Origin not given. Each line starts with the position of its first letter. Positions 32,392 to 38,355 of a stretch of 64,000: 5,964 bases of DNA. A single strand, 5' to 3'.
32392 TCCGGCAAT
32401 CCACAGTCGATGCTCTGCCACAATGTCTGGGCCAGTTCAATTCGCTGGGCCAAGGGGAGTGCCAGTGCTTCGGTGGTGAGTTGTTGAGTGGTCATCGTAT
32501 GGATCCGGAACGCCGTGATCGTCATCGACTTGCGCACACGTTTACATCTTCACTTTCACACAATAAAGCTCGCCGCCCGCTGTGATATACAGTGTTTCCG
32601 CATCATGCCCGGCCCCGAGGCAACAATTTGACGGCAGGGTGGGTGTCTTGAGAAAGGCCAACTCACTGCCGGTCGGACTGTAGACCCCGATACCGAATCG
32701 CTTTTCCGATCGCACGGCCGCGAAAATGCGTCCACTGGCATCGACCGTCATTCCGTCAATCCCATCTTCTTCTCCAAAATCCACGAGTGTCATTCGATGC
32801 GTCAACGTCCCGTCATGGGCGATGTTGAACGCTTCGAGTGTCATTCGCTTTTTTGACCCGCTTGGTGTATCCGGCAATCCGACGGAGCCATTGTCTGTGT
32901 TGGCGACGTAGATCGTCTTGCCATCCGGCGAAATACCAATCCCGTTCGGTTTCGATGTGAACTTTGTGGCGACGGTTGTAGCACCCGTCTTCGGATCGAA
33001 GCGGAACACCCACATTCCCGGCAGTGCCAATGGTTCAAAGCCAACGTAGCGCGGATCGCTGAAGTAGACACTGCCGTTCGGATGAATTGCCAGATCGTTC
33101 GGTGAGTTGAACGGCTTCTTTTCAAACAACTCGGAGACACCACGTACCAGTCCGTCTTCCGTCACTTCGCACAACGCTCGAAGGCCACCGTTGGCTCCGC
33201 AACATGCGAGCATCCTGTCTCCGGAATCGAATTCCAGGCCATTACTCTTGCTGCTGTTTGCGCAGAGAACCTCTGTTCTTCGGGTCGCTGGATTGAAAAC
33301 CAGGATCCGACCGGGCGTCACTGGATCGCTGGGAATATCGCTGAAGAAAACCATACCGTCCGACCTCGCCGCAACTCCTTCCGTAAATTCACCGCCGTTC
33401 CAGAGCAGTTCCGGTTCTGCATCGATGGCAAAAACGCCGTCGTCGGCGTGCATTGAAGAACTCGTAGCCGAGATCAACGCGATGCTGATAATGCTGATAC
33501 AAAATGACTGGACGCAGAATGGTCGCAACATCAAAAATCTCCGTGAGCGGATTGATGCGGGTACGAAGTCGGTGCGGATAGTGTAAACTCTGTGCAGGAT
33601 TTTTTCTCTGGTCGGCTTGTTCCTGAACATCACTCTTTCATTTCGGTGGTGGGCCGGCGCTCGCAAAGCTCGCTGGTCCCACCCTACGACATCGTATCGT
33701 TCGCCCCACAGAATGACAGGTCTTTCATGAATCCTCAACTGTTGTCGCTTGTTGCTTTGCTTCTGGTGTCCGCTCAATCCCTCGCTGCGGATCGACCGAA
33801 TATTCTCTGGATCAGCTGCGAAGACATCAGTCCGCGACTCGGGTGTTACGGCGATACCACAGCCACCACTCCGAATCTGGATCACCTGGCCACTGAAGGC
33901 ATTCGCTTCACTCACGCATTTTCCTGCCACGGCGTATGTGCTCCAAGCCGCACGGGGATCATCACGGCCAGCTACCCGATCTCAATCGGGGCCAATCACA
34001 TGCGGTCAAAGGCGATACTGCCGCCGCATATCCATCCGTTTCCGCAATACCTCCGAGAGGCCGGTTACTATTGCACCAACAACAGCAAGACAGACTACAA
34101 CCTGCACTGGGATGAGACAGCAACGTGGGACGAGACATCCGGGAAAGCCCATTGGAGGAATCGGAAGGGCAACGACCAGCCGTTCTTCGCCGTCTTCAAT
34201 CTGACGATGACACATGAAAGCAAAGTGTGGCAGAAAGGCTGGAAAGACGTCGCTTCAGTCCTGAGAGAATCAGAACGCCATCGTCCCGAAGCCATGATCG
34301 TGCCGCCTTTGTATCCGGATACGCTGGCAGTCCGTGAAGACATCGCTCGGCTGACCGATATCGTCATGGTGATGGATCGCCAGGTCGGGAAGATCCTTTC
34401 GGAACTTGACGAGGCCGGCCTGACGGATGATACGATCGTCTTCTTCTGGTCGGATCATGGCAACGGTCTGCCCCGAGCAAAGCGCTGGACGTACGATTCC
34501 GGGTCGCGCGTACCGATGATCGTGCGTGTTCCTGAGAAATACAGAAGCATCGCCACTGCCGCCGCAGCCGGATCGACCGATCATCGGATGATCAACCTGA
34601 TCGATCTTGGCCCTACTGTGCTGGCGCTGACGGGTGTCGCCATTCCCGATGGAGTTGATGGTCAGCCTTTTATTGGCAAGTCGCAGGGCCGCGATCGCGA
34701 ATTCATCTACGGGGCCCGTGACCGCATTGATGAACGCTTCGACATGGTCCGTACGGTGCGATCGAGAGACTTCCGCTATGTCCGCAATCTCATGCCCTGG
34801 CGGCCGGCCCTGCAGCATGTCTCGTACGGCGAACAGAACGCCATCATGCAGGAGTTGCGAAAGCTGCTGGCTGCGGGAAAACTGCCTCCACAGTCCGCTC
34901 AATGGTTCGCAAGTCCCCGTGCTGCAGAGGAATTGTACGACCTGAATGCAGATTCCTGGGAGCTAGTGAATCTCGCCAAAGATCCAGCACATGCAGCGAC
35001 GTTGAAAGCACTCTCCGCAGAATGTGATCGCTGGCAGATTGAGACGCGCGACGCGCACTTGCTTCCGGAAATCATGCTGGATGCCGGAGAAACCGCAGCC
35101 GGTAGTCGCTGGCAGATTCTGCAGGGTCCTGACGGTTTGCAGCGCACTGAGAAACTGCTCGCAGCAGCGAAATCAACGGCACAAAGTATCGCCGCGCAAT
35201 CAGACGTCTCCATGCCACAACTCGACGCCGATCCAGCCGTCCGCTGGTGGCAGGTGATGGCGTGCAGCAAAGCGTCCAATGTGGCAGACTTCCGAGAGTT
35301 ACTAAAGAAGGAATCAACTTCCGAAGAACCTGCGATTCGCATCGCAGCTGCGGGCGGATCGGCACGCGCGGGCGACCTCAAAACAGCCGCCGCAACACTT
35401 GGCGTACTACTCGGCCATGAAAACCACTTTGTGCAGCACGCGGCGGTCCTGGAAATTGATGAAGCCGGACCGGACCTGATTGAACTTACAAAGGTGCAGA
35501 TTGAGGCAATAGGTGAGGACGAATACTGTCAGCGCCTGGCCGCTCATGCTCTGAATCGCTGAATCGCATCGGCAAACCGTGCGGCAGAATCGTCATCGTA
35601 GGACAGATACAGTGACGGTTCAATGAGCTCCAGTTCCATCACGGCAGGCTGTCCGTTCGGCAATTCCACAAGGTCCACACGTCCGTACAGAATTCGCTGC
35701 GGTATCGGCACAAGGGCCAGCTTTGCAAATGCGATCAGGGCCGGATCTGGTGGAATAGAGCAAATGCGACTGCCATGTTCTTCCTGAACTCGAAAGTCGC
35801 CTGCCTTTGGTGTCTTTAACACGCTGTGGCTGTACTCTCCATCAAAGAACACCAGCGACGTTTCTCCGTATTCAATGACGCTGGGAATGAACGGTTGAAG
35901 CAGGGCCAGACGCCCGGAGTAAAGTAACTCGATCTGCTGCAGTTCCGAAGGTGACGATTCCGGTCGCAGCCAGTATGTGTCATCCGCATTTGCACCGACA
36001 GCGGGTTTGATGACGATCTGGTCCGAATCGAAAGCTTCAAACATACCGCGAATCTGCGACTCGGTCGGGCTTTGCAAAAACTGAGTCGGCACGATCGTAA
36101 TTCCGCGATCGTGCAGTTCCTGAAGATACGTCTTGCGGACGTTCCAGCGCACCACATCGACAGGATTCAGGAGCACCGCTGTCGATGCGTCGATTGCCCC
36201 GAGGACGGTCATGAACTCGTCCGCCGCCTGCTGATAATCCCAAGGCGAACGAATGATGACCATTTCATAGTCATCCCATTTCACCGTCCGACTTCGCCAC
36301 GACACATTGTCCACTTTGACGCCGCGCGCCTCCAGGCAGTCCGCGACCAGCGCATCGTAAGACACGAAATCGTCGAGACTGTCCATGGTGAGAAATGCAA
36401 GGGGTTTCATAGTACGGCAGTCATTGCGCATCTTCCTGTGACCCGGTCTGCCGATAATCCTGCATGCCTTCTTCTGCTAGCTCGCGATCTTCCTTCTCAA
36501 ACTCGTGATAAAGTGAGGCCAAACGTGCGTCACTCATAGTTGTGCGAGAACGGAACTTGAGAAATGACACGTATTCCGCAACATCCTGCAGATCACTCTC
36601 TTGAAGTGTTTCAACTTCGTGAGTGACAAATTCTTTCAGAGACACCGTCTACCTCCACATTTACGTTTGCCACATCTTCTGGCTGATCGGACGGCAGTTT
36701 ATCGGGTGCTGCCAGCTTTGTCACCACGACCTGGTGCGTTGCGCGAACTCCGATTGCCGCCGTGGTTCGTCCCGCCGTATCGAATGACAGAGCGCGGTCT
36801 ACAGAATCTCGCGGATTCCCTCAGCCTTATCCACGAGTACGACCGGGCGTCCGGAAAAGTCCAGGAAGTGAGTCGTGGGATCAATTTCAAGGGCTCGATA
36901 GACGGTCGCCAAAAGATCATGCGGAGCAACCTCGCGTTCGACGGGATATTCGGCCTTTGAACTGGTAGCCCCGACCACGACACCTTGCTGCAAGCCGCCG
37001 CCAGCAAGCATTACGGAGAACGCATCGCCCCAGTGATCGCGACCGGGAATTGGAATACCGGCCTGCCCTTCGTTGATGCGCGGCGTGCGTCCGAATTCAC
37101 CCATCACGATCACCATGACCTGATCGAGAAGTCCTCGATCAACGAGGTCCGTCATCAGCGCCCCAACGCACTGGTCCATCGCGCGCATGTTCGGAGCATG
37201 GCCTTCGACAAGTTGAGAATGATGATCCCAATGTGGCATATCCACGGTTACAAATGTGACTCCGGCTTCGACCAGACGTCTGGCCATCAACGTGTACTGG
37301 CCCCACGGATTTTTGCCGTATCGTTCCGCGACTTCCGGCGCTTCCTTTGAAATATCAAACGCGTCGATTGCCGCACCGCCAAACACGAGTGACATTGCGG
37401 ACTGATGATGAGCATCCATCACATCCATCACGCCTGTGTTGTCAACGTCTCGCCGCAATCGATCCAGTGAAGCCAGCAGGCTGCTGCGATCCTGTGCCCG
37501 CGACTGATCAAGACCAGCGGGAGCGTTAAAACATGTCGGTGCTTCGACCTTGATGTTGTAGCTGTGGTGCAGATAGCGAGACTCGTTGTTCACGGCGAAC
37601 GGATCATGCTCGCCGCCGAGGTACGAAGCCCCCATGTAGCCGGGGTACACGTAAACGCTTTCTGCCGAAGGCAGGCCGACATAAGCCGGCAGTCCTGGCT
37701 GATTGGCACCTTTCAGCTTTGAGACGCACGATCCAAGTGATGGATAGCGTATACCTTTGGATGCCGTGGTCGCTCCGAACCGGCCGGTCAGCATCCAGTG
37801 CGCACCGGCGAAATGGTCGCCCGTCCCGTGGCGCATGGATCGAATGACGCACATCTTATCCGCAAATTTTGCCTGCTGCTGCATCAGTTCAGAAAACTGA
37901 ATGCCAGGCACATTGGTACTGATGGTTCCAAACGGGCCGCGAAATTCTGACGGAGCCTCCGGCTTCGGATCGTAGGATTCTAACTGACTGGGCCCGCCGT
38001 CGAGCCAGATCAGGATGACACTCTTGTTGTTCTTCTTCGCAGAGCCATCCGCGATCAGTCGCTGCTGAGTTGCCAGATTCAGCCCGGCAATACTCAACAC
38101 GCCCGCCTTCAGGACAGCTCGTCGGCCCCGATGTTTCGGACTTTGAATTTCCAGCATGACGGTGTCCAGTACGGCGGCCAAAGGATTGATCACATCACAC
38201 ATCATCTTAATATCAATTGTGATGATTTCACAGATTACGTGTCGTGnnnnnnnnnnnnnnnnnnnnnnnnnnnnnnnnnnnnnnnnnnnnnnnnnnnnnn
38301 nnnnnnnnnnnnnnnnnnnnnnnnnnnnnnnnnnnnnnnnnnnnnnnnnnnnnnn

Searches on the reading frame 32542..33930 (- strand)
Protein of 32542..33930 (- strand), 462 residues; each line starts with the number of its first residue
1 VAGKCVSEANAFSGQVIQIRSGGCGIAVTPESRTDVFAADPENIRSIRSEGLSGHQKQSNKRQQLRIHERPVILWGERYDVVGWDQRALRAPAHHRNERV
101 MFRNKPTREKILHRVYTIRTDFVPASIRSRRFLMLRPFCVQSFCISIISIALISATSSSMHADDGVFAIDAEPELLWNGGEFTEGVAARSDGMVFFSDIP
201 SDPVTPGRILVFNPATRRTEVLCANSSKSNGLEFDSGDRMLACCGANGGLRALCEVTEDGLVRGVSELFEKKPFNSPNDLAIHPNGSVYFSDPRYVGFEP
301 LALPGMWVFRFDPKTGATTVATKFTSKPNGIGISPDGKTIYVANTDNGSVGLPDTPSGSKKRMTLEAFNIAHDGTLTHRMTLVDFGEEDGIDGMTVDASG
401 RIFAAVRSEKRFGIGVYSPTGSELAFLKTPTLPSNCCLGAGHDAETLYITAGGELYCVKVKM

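Call 17: search_protein_families(library=pfam, proteins=[window:32542-33930:-], max_evalue=0.001)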
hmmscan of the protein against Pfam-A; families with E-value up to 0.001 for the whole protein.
window:32542-33930:- (462 aa): 4 families
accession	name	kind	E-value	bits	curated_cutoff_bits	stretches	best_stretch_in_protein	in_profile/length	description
PF08450.18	SGL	-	7.9e-32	111.2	26.3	1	183-451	2-244/246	SMP-30/Gluconolactonase/LRE-like region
PF03088.22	Str_synth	-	8.5e-08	32.7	25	0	308-345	39-76/89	Strictosidine synthase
PF01436.27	NHL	-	0.00011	22.5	20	0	326-350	2-25/28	NHL repeat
PF01731.26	Arylesterase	-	0.00085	19.9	21.3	0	311-345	41-73/86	Arylesterase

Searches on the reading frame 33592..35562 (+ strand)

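Call 17: search_protein_families(library=pfam, proteins=[window:33592-35562:+], max_evalue=0.001)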
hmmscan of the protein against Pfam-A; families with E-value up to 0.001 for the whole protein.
window:33592-35562:+ (656 aa): 4 families
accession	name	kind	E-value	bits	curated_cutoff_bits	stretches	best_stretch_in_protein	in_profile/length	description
PF00884.28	Sulfatase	-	1.9e-37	129.6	25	1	69-349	1-301/301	Sulfatase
PF16347.10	SGSH_C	-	2.5e-10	41.2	29.3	1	297-364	8-68/154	N-sulphoglucosamine sulphohydrolase, C-terminal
PF02995.22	DUF229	-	3.5e-05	23.1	25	1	256-319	308-373/496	Protein of unknown function (DUF229)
PF01663.27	Phosphodiest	-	9.9e-05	22.5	23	0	91-290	18-220/342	Type I phosphodiesterase / nucleotide pyrophosphatase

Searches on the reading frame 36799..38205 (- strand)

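Call 51: search_protein_families(library=pfam, proteins=[window:36799-38205:-], max_evalue=0.001)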
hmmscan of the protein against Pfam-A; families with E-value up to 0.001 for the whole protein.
window:36799-38205:- (468 aa): 1 family
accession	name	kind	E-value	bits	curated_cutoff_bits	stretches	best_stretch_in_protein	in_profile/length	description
PF07394.17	DUF1501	-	4.3e-97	326.2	27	1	61-468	2-390/390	Protein of unknown function (DUF1501)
